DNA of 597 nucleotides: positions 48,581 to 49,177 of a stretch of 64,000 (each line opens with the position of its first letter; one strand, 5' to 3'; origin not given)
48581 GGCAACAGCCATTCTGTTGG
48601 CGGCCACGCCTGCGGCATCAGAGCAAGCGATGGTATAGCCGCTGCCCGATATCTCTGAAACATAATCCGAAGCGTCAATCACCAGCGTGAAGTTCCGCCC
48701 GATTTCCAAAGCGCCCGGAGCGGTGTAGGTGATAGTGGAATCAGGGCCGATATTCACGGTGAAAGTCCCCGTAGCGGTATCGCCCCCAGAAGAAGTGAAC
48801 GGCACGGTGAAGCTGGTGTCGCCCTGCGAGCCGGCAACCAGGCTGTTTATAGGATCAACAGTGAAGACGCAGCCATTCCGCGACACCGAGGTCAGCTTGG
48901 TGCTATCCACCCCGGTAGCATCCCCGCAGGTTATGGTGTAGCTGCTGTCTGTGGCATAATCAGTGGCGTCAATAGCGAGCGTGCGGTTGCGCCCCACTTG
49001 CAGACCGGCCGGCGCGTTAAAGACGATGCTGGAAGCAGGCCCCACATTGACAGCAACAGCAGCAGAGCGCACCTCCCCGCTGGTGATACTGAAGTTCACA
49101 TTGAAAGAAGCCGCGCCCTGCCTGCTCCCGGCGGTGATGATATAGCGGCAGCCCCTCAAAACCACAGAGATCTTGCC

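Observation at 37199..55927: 18.7-kb single ORF encoding ~55 tandem two-cysteine modules: a giant adhesin-like protein with an unassigned repeat family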

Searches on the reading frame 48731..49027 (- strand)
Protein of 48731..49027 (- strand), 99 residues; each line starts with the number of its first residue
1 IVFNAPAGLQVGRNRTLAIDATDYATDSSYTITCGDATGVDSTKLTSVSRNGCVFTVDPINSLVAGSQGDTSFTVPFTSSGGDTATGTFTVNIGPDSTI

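Call 15: search_solved_structures(query=A1, max_evalue=10)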
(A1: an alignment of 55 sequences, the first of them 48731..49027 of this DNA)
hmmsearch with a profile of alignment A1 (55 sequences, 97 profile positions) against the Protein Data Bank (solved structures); distinct sequences matched with E-value up to 10: 2.
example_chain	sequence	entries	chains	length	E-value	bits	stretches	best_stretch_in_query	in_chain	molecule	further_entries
1j9e_A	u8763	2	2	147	1.9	12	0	22-42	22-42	FLAVODOXIN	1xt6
5njl_A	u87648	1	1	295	2.6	11.5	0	58-87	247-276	Cell surface protein (Putative S-layer protein)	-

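Call 19: predict_structure(alignment_id=A1)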
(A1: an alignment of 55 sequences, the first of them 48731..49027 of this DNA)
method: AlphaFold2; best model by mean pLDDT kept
length: 99 residues; sequences in the alignment: 55
mean_pLDDT: 96.7   pTM: 0.85
mean pLDDT of the five models: 96.7, 96.3, 96.3, 96.2, 95.9
residues with pLDDT >= 90: 96; 70-90: 3; 50-70: 0; < 50: 0
segments of 3 or more residues with pLDDT < 50: none
pLDDT, mean of each block of 10 residues (from residue 1): 97 97 96 98 97 98 96 98 98 92
secondary structure, 60 per line:
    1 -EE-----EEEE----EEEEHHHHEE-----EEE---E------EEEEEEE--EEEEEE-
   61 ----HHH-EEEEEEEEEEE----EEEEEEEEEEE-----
elements in order: E9-12 E17-20 H21-24 E32-34 E45-51 E54-59 E69-79 E84-94

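Call 20: search_protein_representatives(alignment_id=A1)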
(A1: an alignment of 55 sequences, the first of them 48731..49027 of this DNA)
Query: 55 sequences, 97 profile positions. Proteins with E-value up to 0.001 (for the whole library): 388; up to 1e-10: 161; up to 1e-30: 89. The best 150 are listed.
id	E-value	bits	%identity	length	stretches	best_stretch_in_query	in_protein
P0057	0.0e+00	5900.3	-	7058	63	1-97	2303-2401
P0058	0.0e+00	4712.3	-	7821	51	1-97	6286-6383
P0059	0.0e+00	2775.8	-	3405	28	1-97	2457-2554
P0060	0.0e+00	2441.3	-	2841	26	1-97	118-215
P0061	0.0e+00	2352.8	-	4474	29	1-97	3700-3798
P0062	0.0e+00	2345.4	-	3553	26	1-97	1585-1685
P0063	0.0e+00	2270.7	-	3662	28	1-93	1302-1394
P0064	0.0e+00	2190.7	-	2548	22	1-97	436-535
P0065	0.0e+00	2009.2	-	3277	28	4-97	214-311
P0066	0.0e+00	1717.6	-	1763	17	1-96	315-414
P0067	0.0e+00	1632.2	-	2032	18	1-97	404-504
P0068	0.0e+00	1402.7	-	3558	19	1-97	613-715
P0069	0.0e+00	1171.8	-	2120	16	1-97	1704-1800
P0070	0.0e+00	1140.3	-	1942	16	1-97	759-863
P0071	0.0e+00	1038.0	-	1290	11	1-97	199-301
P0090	1.6e-125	425.7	-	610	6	1-96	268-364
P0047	1.2e-78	275.6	-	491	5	10-92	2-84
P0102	1.3e-78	275.5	-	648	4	1-97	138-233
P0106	1.7e-65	233.4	-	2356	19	3-96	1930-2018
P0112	1.5e-48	179.0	-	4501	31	20-94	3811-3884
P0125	1.3e-33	131.2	-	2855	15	27-94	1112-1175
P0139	7.9e-26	106.2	-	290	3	1-97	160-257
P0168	1.0e-15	73.8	-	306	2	11-93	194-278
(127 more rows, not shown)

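Call 25: search_protein_families(library=pfam, proteins=[P0106, P0112, P0125], max_evalue=0.001)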
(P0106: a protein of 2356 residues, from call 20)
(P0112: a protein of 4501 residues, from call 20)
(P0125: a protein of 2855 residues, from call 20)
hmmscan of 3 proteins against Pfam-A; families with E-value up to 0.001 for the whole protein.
P0106 (2356 aa): 12 families
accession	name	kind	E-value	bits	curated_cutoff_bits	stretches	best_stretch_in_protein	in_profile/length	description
PF17963.7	Big_9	-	2.9e-124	406.7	23.6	19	780-860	8-89/89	Bacterial Ig domain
PF22352.2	K319L-like_PKD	-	3.1e-112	367.2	27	15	1169-1245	6-84/84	K319L-like, PKD domain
PF17892.7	Cadherin_5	-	1.3e-82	272.3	26.5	12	2037-2109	24-97/98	Cadherin-like domain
PF11095.14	Gemin7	-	2.7e-25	88.5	25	0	1256-1298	19-59/76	Gem-associated protein 7 (Gemin7)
PF17803.7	Cadherin_4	-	1.6e-23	83.4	25.1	0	1816-1879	2-67/71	Bacterial cadherin-like domain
PF00395.25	SLH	-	8.5e-22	77.3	20.8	2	107-142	10-44/44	S-layer homology domain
PF02368.24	Big_2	-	8e-21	74.2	22.8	0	1837-1908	9-75/79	Bacterial Ig-like domain (group 2)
PF05345.18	He_PIG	-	1.4e-20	74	24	0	483-573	2-96/96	Putative Ig domain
PF03822.20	NAF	-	2e-16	60.3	25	0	499-510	13-24/54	NAF domain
PF07495.19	Y_Y_Y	-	2.4e-13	50.2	26.6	0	1680-1725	18-64/65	Y_Y_Y domain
PF09394.16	Inhibitor_I42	-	8.3e-08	32.9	27.2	0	1666-1725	28-91/91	Chagasin family peptidase inhibitor I42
PF24902.1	Ig_NUP210_9th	-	1e-05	26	27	0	616-651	27-62/79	NUP210, Ig-like domain 9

P0112 (4501 aa): 12 families
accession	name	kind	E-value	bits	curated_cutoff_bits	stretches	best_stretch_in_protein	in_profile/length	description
PF17963.7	Big_9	-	1e-136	446.6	23.6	27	1989-2086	1-89/89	Bacterial Ig domain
PF17892.7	Cadherin_5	-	2.3e-89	293.9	26.5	0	3742-3783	57-98/98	Cadherin-like domain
PF23722.1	Beta-sand_DEX1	-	1.2e-72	241.1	27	0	1067-1098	68-99/99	DEX1 beta-sandwich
PF22352.2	K319L-like_PKD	-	1.9e-54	182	27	0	3746-3782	50-84/84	K319L-like, PKD domain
PF05345.18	He_PIG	-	7.7e-26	90.8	24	0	2121-2187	32-96/96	Putative Ig domain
PF03160.20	Calx-beta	-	1e-21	77.6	27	1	3888-3998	6-119/119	Calx-beta domain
PF00041.27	fn3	-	3.2e-06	27.7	25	1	216-303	2-82/84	Fibronectin type III domain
PF13229.12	Beta_helix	-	1.4e-05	25.2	25.9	1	437-569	12-112/158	Right handed beta helix region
PF05048.19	NosD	-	0.00034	20.5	23.6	1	437-536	28-124/212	Periplasmic copper-binding protein (NosD)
PF22544.2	HYDIN_VesB_CFA65-like_Ig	-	0.0005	20.7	25.5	0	1996-2075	11-89/100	HYDIN/CFA65/VesB-like, Ig-like domain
PF24489.1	Ig_J_second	-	0.00092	19.7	27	0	163-191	50-80/105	Tip attachment protein J second Ig-like domain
PF00413.30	Peptidase_M10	-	0.00092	19.6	24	0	4238-4306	80-124/159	Matrixin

P0125 (2855 aa): 8 families
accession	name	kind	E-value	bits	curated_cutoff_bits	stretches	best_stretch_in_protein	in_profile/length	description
PF17963.7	Big_9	-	3.4e-278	900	23.6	15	1078-1170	1-88/89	Bacterial Ig domain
PF17892.7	Cadherin_5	-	6.8e-223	722.1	26.5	15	1175-1270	1-97/98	Cadherin-like domain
PF17803.7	Cadherin_4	-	1.2e-177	577.2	25.1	17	1166-1238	1-71/71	Bacterial cadherin-like domain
PF17936.7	Big_6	-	1.4e-22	80.2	27.6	0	1111-1171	21-81/83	Bacterial Ig domain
PF07140.17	IFNGR1_D2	-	1.6e-21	77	28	0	1228-1274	28-78/108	Interferon gamma receptor (IFNGR1), D2 domain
PF16403.11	Bact_surface_Ig-like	-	2.6e-08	34.2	27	0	1246-1270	47-71/71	Bacterial surface protein, Ig-like domain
PF22352.2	K319L-like_PKD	-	1.2e-05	25.7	27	0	1143-1172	55-84/84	K319L-like, PKD domain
PF22036.2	MoaF_like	-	0.00012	22.3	27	0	1243-1274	17-48/94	MoaF-like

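Call 31: find_encoding_contigs(protein=P0057, flank=10000, max_places=4)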
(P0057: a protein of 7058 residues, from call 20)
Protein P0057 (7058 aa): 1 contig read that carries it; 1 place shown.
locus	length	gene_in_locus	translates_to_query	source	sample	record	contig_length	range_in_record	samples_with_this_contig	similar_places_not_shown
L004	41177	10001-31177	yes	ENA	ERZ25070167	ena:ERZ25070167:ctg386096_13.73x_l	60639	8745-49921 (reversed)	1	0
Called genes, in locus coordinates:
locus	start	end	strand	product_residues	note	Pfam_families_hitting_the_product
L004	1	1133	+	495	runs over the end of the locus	PF13173:AAA_14, PF13635:DUF4143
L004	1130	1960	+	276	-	-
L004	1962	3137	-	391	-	PF02653:BPD_transp_2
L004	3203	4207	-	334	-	PF02653:BPD_transp_2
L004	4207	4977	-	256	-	PF00005:ABC_tran, PF13304:AAA_21 (faint)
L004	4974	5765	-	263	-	PF13191:AAA_16 (faint), PF00005:ABC_tran, PF13304:AAA_21 (faint)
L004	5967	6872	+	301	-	PF00378:ECH_1, PF16113:ECH_2, PF00378:ECH_1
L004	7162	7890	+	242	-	-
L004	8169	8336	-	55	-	-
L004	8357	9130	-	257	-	-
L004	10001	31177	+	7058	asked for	PF02927:CelD_N (faint), PF00560:LRR_1 (faint), PF12799:LRR_4 (faint), PF13855:LRR_8 (faint), PF23598:LRR_14 (weak)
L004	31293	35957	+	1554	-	PF00270:DEAD, PF04851:ResIII (weak), PF00271:Helicase_C, PF19306:WHD_Lhr, PF08494:DEAD_assoc, PF23235:WHD_3rd_Lhr, PF23234:WHD_4th_Lhr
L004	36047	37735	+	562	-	PF00501:AMP-binding, PF13193:AMP-binding_C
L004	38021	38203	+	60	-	-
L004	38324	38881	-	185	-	-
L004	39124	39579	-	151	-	PF10722:YbjN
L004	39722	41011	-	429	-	PF08323:Glyco_transf_5 (faint), PF13439:Glyco_transf_4, PF13579:Glyco_trans_4_4, PF20706:GT4-conflict, PF00534:Glycos_transf_1, PF13692:Glyco_trans_1_4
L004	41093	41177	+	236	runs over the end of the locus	PF00300:His_Phos_1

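Call 32: find_encoding_contigs(protein=P0058, flank=10000, max_places=4)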
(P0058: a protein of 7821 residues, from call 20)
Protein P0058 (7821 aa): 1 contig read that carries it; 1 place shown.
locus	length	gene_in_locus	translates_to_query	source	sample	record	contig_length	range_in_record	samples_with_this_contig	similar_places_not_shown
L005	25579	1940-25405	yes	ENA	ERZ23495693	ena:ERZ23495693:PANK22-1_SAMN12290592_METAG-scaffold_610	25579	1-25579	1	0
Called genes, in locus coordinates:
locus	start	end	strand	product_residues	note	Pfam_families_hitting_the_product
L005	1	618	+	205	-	?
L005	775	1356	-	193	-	PF00117:GATase, PF07722:Peptidase_C26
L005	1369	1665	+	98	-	PF06781:CrgA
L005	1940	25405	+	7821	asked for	PF13855:LRR_8, PF23598:LRR_14, PF13855:LRR_8, PF23598:LRR_14, PF23598:LRR_14, PF13855:LRR_8, PF13855:LRR_8, PF23598:LRR_14, +14 more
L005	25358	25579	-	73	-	?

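Call 60: search_protein_families(library=pfam, proteins=[P0064], max_evalue=1)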
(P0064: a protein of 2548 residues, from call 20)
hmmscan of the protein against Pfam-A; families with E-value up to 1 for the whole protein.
P0064 (2548 aa): 5 families
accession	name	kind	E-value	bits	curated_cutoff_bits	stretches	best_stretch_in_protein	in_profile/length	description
PF02927.20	CelD_N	-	6.2e-08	33.7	24.6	0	1446-1474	58-86/86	Cellulase N-terminal ig-like domain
PF16353.11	LacZ_4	-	1.5e-05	25.6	27.3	0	1901-1949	21-70/87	Beta-galactosidase, domain 4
PF23274.1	DUF7077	-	6.1e-05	23.3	27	0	175-238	42-104/122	Domain of unknown function (DUF7077)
PF03168.19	LEA_2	-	0.019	15.9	25.4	0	48-81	25-58/98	Late embryogenesis abundant protein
PF10615.14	DUF2470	-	0.03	15.3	22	0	2145-2184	22-58/77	Domain of unknown function (DUF2470)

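Call 63: find_encoding_contigs(protein=P0090, flank=1500, max_places=3)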
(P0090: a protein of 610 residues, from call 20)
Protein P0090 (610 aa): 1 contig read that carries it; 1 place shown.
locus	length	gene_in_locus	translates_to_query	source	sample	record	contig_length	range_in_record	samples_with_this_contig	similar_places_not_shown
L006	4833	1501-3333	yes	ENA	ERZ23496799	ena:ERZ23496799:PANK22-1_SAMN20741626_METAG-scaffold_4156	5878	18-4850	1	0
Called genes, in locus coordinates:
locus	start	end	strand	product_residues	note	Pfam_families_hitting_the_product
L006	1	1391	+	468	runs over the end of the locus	?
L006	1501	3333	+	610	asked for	-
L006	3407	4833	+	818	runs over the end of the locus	?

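Call 64: find_encoding_contigs(protein=P0139, flank=1500, max_places=3)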
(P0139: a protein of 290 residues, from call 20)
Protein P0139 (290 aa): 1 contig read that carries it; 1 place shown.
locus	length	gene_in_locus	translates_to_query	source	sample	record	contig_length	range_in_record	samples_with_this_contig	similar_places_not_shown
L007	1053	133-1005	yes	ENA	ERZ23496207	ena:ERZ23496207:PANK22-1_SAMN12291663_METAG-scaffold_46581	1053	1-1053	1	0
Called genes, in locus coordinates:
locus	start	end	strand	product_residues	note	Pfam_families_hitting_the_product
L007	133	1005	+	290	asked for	-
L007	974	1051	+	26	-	?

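Call 65: find_encoding_contigs(protein=P0168, flank=1500, max_places=3)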
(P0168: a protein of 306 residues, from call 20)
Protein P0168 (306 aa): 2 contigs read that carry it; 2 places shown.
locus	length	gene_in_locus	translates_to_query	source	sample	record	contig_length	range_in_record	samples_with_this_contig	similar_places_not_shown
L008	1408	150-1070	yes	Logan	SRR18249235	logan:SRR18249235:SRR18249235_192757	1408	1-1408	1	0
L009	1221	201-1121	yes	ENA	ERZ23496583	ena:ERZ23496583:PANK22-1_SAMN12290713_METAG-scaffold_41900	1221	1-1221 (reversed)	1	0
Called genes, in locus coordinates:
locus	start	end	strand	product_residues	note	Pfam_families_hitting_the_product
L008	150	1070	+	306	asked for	-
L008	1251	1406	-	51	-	?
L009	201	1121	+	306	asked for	-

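Call 66: find_encoding_contigs(protein=P0064, flank=3000, max_places=3)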
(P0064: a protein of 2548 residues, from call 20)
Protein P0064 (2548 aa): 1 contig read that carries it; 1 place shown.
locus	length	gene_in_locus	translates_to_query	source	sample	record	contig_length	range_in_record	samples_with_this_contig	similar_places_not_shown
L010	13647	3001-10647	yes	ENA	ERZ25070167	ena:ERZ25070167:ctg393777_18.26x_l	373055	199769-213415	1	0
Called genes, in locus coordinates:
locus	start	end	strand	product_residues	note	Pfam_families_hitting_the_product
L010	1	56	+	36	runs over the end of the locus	-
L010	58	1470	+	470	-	PF00133:tRNA-synt_1 (faint), PF01921:tRNA-synt_1f (faint), PF01406:tRNA-synt_1e, PF09334:tRNA-synt_1g (weak), PF09190:DALR_2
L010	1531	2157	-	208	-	-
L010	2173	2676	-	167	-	PF01243:PNPOx_N (faint)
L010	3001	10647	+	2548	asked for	PF02927:CelD_N (faint)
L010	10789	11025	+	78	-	-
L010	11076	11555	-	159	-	PF01850:PIN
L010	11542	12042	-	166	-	-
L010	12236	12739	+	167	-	-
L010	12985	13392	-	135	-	-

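Call 72: find_encoding_contigs(protein=P0069, flank=2000, max_places=2)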
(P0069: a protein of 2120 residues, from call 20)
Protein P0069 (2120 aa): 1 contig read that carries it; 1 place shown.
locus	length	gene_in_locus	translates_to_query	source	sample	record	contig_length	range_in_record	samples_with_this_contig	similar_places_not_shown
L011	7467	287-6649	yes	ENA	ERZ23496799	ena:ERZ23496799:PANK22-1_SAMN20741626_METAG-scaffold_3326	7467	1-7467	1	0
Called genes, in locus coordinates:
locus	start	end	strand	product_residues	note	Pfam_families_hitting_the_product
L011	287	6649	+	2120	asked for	-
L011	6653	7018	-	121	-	PF02467:Whib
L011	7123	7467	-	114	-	?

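Call 73: find_encoding_contigs(protein=P0102, flank=2000, max_places=2)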
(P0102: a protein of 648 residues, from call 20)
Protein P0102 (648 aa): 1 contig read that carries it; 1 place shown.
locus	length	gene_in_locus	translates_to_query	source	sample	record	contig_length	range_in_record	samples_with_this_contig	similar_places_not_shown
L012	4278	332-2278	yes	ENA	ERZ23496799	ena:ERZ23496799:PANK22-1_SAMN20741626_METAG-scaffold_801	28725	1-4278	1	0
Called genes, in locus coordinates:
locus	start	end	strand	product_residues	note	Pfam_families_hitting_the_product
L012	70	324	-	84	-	-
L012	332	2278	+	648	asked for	-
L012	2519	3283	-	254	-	-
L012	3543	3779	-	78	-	-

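Call 84: fold_search(model_id=the predicted structure, library=pdb)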
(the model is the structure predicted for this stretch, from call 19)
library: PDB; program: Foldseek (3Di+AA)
matches with E <= 10: 1418; with E <= 0.001: 1
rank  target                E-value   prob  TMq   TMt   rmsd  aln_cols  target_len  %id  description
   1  2yhg                  9.7e-04  1.00  0.59  0.17   3.2        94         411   14  Ab initio phasing of a nucleoside hydrolase-related hypothetical protein from Saccharophagus degradans that is associate (released 2011-08-03)
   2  6s5w_A                1.7e-03  1.00  0.61  0.58   4.9        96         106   17  Structure of Rib domain 'Rib Long' from Lactobacillus acidophilus (released 2019-12-11)
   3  2yrl_MODEL_1_A        1.9e-03  1.00  0.64  0.62   3.9       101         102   14  Solution structure of the PKD domain from KIAA 1837 protein (released 2007-10-02)
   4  8uf4_A                2.3e-03  1.00  0.55  0.37   3.9       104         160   15  Crystal structure of wildtype dystroglycan proteolytic domain (juxtamembrane domain) (released 2024-09-11)
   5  9ybq_B                2.4e-03  1.00  0.58  0.20   6.3       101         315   14  Vibrio cholerae protein FrhA peptid-binding domain and adjacent split domain (S1127-F1439) in complex with peptide AGY (released 2025-12-03)
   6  4m02                  2.6e-03  1.00  0.58  0.37   4.0       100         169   21  Middle fragment(residues 494-663) of the binding region of SraP (released 2014-06-18)
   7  8yt8_O                2.6e-03  1.00  0.60  0.24   4.3       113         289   15  Cryo-EM structure of the dystrophin glycoprotein complex (released 2024-12-11)
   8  8jou_B                3.1e-03  1.00  0.49  0.53   4.3        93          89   16  Fiber I and fiber-tail-adaptor of phage GP4 (released 2024-01-03)
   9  5aea_A                4.3e-03  0.98  0.38  0.38   6.1        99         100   15  Crystal structure of human NCAM domain 1 (released 2016-04-13)
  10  1epf_C                4.9e-03  0.97  0.38  0.24   6.2        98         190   15  CRYSTAL STRUCTURE OF THE TWO N-TERMINAL IMMUNOGLOBULIN DOMAINS OF THE NEURAL CELL ADHESION MOLECULE (NCAM) (released 2000-10-09)
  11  7tni_A                5.2e-03  1.00  0.52  0.48   5.1       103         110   13  Structure of EC12 Y1392W variant of BT-R1 from Manduca sexta, a Cry1A toxin binding domain (released 2022-05-04)
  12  9rkt_1                5.5e-03  1.00  0.52  0.28   5.2       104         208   17  Agrobacterium phage 7-7-1 collar (released 2025-12-10)
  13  1epf_A                5.5e-03  0.94  0.34  0.22   6.4        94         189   15  CRYSTAL STRUCTURE OF THE TWO N-TERMINAL IMMUNOGLOBULIN DOMAINS OF THE NEURAL CELL ADHESION MOLECULE (NCAM) (released 2000-10-09)
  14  7tni_C                7.3e-03  1.00  0.49  0.45   5.5       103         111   13  Structure of EC12 Y1392W variant of BT-R1 from Manduca sexta, a Cry1A toxin binding domain (released 2022-05-04)
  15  9avk                  7.7e-03  1.00  0.54  0.53   5.4       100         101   18  Structure of long Rib domain from Limosilactobacillus reuteri (released 2024-05-08)
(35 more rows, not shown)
